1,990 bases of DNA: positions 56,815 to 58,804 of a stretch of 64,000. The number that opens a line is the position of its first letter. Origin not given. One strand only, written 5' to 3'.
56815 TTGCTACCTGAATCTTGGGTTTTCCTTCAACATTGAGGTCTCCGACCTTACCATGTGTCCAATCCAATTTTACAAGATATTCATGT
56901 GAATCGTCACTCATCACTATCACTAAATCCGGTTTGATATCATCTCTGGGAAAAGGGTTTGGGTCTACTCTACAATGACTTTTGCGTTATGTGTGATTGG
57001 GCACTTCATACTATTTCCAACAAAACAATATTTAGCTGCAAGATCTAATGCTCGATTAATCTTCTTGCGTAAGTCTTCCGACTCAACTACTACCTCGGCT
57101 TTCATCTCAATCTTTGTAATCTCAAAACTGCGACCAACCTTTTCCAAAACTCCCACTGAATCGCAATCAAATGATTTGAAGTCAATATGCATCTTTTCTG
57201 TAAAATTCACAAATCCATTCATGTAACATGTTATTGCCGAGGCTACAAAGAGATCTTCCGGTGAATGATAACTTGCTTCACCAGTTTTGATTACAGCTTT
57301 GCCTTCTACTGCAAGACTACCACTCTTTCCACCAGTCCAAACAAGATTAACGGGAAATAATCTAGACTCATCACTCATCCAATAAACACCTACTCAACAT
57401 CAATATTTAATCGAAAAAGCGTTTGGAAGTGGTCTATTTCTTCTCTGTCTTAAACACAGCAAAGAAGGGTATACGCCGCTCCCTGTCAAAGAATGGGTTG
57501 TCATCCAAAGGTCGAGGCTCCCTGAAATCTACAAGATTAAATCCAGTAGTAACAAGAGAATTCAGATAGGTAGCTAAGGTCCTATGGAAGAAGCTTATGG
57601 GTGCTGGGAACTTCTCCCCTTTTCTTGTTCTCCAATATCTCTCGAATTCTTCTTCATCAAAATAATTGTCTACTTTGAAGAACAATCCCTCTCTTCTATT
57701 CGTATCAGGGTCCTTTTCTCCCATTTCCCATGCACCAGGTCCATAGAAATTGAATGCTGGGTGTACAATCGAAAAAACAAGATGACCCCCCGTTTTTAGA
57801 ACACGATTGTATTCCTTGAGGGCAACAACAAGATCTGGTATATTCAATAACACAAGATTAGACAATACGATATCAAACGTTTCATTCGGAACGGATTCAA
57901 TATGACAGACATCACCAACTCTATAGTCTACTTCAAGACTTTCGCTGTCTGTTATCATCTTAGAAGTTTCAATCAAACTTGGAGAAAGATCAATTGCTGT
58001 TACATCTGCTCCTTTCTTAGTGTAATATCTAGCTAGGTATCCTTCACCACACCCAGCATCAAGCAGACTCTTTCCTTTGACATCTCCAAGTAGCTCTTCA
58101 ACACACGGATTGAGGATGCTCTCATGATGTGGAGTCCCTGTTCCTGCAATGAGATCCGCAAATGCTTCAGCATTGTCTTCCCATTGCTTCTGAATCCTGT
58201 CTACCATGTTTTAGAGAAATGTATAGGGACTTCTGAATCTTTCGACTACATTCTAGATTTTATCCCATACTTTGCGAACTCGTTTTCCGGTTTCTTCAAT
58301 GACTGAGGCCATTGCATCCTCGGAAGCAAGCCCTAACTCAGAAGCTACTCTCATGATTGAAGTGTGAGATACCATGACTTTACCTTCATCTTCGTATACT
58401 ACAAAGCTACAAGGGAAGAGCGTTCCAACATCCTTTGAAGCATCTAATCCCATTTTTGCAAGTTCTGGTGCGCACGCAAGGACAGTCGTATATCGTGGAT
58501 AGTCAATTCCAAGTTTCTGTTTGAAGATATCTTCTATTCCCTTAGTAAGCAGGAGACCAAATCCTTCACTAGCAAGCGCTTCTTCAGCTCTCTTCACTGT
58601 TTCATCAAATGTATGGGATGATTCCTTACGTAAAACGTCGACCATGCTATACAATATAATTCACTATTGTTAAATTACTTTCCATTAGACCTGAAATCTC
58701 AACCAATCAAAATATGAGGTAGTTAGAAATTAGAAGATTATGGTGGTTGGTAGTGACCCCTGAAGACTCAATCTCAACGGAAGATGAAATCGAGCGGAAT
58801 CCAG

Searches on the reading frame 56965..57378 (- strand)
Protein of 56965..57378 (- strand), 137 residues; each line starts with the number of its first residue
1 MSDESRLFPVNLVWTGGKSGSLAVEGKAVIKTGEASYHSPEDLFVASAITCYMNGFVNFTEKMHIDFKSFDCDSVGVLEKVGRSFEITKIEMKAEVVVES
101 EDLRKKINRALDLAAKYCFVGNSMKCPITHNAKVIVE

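Call 84: search_protein_families(library=pfam, proteins=[window:56965-57378:-], max_evalue=0.01)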
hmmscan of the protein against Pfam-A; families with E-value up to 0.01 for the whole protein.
window:56965-57378:- (137 aa): 1 family
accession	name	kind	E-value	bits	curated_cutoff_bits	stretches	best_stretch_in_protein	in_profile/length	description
PF02566.24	OsmC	-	1.6e-16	61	27.5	1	34-131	2-98/100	OsmC-like protein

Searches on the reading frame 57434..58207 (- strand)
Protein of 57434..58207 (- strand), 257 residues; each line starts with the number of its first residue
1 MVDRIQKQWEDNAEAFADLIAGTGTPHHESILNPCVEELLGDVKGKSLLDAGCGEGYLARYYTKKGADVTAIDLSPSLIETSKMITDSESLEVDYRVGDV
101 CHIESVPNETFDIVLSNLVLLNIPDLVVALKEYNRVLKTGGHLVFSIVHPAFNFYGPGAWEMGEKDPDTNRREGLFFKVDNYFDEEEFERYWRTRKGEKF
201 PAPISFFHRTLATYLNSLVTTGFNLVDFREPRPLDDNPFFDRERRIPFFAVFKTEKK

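Call 84: search_protein_families(library=pfam, proteins=[window:57434-58207:-], max_evalue=0.01)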
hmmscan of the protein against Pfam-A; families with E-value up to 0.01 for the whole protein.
window:57434-58207:- (257 aa): 14 families
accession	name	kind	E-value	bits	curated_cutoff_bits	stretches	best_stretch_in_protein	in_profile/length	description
PF08241.18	Methyltransf_11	-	2.7e-23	82.8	21.2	1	49-145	1-95/95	Methyltransferase domain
PF13649.12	Methyltransf_25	-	2e-18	67.3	27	1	49-141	2-97/97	Methyltransferase domain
PF13489.12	Methyltransf_23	-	1.2e-16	61.3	27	1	37-161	14-124/164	Methyltransferase domain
PF13847.12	Methyltransf_31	-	2.7e-16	60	27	1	44-146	3-110/145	Methyltransferase domain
PF08242.18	Methyltransf_12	-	3.1e-13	50.7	30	1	49-143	1-98/98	Methyltransferase domain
PF01209.24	Ubie_methyltran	-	2.2e-10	40.7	20.1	1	35-144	38-150/233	ubiE/COQ5 methyltransferase family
PF03848.20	TehB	-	2.6e-07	30.7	20.4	1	43-141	29-128/193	Tellurite resistance protein TehB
PF05148.21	Methyltransf_8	-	2.2e-06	28.2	27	1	46-149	74-160/219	Hypothetical methyltransferase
PF06325.19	PrmA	-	2.9e-06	27.4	22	1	27-146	144-259/296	Ribosomal protein L11 methyltransferase (PrmA)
PF05175.20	MTS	-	4.3e-06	26.9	23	1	44-117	31-105/170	Methyltransferase small domain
PF13679.12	Methyltransf_32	-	4.7e-05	23.8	27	1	31-87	12-74/143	Methyltransferase domain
PF08003.17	Methyltransf_9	-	6.4e-05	22.5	23.8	1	36-145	107-217/315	Protein of unknown function (DUF1698)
PF05401.17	NodS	-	0.00056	20.2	24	1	40-146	39-145/201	Nodulation protein S (NodS)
PF02353.26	CMAS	-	0.001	18.9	27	1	44-116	62-133/273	Mycolic acid cyclopropane synthetase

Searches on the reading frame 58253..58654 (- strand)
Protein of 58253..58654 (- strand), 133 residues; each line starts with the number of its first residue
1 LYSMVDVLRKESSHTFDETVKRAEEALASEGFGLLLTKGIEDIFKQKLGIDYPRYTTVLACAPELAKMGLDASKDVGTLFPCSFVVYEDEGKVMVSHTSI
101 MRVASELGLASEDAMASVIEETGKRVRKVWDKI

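Call 84: search_protein_families(library=pfam, proteins=[window:58253-58654:-], max_evalue=0.01)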
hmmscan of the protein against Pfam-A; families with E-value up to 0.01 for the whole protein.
window:58253-58654:- (133 aa): 1 family
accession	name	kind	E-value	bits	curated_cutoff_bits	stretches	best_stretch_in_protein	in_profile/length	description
PF03625.19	DUF302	-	1e-14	54.6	23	1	42-98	5-61/63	Domain of unknown function DUF302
